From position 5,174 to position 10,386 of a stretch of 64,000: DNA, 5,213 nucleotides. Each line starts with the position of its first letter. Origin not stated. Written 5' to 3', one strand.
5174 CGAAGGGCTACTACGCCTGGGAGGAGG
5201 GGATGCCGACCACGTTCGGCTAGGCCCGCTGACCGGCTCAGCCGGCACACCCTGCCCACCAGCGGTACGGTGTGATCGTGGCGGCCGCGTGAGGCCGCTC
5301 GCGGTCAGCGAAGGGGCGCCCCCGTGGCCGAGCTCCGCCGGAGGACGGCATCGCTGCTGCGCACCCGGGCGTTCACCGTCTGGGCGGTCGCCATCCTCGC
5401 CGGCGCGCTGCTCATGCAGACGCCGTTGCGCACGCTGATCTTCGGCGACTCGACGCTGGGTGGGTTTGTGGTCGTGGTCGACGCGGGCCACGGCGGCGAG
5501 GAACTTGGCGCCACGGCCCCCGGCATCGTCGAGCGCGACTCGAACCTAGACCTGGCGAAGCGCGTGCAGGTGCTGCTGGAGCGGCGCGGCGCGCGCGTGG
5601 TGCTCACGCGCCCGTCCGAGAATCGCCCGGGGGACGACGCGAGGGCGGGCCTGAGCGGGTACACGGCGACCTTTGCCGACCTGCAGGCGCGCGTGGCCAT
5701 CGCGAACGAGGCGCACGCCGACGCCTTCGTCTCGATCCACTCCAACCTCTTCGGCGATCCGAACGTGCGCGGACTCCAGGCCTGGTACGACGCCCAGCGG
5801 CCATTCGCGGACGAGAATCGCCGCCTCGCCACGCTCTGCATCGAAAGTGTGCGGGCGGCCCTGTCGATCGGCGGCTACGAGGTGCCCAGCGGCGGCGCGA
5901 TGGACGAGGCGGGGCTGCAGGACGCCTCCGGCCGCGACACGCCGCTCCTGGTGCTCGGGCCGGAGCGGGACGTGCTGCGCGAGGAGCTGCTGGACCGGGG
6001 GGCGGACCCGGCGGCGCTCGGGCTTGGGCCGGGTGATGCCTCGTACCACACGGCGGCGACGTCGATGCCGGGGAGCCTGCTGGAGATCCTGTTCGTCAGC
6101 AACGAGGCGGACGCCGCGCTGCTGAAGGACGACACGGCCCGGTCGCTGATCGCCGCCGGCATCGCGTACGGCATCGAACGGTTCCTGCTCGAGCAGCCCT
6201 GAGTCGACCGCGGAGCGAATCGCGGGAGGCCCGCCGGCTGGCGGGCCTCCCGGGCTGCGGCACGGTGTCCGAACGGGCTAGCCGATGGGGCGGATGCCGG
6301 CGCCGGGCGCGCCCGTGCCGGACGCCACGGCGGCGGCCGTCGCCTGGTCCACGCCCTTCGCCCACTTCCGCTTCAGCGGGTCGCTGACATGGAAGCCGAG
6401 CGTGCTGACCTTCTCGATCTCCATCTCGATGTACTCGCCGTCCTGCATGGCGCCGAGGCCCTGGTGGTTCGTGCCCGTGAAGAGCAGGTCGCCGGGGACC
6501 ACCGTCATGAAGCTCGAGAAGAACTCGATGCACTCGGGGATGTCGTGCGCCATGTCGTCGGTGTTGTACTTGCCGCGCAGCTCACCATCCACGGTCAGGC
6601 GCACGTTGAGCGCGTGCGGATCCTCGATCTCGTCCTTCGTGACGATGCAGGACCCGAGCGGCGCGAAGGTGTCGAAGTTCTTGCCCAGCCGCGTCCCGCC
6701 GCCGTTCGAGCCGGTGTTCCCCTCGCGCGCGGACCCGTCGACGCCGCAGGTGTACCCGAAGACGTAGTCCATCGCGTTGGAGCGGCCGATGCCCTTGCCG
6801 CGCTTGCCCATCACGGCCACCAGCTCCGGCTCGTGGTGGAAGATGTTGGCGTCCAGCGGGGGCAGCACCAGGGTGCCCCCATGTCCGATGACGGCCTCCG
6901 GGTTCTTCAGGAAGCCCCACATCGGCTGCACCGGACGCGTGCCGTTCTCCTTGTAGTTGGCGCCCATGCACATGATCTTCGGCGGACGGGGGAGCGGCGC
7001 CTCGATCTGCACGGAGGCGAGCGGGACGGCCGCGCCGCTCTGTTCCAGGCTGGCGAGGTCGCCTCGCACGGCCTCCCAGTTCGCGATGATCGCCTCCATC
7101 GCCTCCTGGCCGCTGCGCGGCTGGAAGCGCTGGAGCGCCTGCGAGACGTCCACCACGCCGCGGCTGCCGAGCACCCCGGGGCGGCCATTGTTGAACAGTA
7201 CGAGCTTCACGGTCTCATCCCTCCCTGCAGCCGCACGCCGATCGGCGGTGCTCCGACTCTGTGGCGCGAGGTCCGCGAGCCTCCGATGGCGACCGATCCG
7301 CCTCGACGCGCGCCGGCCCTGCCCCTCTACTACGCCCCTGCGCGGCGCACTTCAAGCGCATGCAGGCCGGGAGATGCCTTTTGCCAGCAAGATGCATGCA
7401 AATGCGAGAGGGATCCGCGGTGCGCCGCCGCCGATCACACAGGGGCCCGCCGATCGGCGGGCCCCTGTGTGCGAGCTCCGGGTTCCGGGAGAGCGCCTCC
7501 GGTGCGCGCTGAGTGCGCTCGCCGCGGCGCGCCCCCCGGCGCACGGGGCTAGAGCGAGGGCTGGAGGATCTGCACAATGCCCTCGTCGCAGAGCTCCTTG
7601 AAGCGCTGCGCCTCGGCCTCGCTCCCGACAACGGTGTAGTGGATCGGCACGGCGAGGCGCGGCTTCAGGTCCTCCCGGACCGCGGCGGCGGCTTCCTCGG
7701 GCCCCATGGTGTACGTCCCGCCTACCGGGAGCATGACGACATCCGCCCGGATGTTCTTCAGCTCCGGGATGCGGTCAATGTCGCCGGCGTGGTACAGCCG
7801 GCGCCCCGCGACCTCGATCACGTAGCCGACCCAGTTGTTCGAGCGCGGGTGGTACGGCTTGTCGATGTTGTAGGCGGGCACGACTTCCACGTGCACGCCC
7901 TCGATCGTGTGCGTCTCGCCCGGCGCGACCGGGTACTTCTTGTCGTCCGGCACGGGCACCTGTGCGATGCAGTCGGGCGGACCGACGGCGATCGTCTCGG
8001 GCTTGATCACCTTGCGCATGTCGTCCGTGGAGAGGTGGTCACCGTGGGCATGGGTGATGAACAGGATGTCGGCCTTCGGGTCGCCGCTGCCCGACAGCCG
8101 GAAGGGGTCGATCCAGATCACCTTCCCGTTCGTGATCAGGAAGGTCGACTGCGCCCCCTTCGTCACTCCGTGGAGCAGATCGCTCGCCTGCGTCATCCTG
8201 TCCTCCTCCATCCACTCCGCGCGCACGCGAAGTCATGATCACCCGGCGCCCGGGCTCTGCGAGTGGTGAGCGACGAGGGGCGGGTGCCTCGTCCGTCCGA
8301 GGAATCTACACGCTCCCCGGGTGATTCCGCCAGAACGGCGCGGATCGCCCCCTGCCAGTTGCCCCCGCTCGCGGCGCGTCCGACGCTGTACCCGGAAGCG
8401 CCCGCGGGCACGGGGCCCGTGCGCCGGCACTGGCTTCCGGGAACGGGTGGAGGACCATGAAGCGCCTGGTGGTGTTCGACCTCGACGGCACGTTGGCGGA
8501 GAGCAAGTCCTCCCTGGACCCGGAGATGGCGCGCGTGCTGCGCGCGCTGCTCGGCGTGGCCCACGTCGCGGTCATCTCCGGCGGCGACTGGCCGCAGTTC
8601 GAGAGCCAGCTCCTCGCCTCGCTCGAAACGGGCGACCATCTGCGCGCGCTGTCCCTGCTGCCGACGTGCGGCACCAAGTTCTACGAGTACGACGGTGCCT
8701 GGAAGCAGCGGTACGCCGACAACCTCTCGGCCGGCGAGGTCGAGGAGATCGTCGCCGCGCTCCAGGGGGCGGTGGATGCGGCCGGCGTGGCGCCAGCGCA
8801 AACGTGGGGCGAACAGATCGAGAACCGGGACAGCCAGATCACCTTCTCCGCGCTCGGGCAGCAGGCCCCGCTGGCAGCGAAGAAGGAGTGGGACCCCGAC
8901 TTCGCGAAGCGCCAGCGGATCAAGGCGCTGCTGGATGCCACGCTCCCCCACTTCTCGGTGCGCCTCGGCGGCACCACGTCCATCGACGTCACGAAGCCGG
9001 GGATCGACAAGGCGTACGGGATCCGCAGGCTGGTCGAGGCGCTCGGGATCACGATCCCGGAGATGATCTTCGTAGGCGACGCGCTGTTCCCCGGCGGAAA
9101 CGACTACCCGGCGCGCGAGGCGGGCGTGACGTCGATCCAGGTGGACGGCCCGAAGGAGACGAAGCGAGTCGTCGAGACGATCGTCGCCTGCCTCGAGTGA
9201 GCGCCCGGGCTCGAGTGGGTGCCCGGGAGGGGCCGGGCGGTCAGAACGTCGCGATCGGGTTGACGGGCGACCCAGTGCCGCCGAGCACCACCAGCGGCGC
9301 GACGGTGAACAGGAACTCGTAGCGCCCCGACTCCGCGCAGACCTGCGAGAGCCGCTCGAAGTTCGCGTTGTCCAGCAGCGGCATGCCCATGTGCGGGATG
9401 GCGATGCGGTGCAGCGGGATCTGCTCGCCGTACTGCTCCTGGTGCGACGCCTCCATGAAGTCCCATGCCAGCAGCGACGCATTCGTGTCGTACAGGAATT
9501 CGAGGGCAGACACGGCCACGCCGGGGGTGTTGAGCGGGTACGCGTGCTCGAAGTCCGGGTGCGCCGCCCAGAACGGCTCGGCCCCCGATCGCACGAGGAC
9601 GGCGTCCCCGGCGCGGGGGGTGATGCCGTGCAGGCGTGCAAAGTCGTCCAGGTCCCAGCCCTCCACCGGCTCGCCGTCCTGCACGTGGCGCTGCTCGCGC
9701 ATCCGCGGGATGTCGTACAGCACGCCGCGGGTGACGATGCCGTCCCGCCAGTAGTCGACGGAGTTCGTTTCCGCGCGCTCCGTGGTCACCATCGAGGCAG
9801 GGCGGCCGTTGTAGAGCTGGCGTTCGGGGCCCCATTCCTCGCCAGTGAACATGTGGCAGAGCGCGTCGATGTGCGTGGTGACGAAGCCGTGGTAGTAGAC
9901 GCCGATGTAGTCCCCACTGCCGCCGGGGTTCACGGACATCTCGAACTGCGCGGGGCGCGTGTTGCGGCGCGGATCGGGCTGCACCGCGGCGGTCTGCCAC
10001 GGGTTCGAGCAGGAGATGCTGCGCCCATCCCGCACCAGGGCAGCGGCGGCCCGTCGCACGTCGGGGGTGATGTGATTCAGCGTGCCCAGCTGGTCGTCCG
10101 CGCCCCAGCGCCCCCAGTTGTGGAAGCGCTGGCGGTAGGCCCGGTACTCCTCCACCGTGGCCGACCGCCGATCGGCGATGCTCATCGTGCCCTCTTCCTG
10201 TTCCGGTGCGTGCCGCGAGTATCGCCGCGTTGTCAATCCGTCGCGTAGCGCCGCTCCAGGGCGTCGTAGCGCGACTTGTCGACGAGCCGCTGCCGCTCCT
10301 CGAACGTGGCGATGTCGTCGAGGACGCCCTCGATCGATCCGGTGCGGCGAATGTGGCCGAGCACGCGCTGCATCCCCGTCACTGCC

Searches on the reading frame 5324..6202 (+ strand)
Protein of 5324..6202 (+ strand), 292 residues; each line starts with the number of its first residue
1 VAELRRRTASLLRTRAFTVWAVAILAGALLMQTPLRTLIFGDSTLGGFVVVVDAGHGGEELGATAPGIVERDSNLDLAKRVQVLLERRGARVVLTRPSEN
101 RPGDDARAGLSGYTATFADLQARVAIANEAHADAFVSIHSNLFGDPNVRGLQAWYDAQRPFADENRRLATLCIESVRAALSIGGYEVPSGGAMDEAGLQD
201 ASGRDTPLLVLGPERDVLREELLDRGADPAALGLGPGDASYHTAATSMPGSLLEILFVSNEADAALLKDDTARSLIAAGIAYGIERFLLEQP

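Call 46: search_protein_families(library=pfam, proteins=[window:5324-6202:+], max_evalue=0.00001)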
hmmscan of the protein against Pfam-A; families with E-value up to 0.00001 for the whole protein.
window:5324-6202:+ (292 aa): 1 family
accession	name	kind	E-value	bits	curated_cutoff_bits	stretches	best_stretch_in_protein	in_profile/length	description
PF01520.23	Amidase_3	-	3.8e-37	128.4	27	2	50-181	1-117/174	N-acetylmuramoyl-L-alanine amidase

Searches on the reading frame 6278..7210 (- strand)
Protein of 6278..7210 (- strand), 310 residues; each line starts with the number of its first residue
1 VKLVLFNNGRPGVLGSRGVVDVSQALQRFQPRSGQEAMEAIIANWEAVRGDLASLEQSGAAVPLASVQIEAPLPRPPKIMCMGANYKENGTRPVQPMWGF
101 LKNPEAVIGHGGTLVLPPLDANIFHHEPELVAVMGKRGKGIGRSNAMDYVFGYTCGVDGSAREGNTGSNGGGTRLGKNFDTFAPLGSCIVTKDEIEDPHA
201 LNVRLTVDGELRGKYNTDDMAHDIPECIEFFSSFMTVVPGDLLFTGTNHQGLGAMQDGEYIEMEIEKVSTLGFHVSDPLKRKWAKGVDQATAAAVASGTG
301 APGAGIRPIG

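Call 46: search_protein_families(library=pfam, proteins=[window:6278-7210:-], max_evalue=0.00001)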
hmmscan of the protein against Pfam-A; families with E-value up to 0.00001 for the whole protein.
window:6278-7210:- (310 aa): 1 family
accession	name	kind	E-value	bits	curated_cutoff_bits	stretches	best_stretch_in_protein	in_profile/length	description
PF01557.24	FAA_hydrolase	-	1.5e-48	165.8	23.9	1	78-275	1-213/214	Fumarylacetoacetate (FAA) hydrolase C-terminal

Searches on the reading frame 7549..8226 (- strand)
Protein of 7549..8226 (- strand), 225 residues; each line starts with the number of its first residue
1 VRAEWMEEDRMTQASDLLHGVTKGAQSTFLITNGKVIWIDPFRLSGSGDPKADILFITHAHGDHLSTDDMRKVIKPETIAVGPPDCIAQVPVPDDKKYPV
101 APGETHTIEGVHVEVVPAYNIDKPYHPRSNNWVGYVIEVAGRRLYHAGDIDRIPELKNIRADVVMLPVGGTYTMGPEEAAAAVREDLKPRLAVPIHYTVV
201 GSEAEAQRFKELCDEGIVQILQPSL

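Call 46: search_protein_families(library=pfam, proteins=[window:7549-8226:-], max_evalue=0.00001)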
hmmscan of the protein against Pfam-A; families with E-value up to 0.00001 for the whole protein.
window:7549-8226:- (225 aa): 2 families
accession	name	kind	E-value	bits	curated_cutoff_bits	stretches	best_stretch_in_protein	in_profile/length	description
PF13483.12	Lactamase_B_3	-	1.1e-27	97.5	24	1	25-196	6-160/160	Beta-lactamase superfamily domain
PF12706.13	Lactamase_B_2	-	5.7e-21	75.5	27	1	49-197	28-200/200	Beta-lactamase superfamily domain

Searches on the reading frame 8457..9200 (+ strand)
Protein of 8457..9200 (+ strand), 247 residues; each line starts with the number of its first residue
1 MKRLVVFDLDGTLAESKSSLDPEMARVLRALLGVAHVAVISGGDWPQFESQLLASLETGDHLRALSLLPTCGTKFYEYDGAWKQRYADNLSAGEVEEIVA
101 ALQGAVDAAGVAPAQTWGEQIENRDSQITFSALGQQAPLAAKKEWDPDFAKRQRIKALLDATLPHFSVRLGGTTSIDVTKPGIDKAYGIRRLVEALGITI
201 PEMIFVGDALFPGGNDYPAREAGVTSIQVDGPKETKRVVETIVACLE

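Call 46: search_protein_families(library=pfam, proteins=[window:8457-9200:+], max_evalue=0.00001)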
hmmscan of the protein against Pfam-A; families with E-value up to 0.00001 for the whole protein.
window:8457-9200:+ (247 aa): 3 families
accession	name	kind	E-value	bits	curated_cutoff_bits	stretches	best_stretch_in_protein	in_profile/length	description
PF08282.18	Hydrolase_3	-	9e-10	39.1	20.9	1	5-209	1-212/255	haloacid dehalogenase-like hydrolase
PF03332.19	PMM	-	5.5e-09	36.6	22.4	1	115-243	88-219/221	Eukaryotic phosphomannomutase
PF00702.32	Hydrolase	-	5.1e-07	30.7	26.4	0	3-47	2-47/191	haloacid dehalogenase-like hydrolase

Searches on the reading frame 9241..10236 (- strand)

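Call 46: search_protein_families(library=pfam, proteins=[window:9241-10236:-], max_evalue=0.00001)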
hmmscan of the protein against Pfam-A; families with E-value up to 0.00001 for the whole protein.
window:9241-10236:- (331 aa): 1 family
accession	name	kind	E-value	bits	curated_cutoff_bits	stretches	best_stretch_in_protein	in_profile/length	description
PF04199.19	Cyclase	-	6.6e-14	52.8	23.1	1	115-261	26-138/142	Putative cyclase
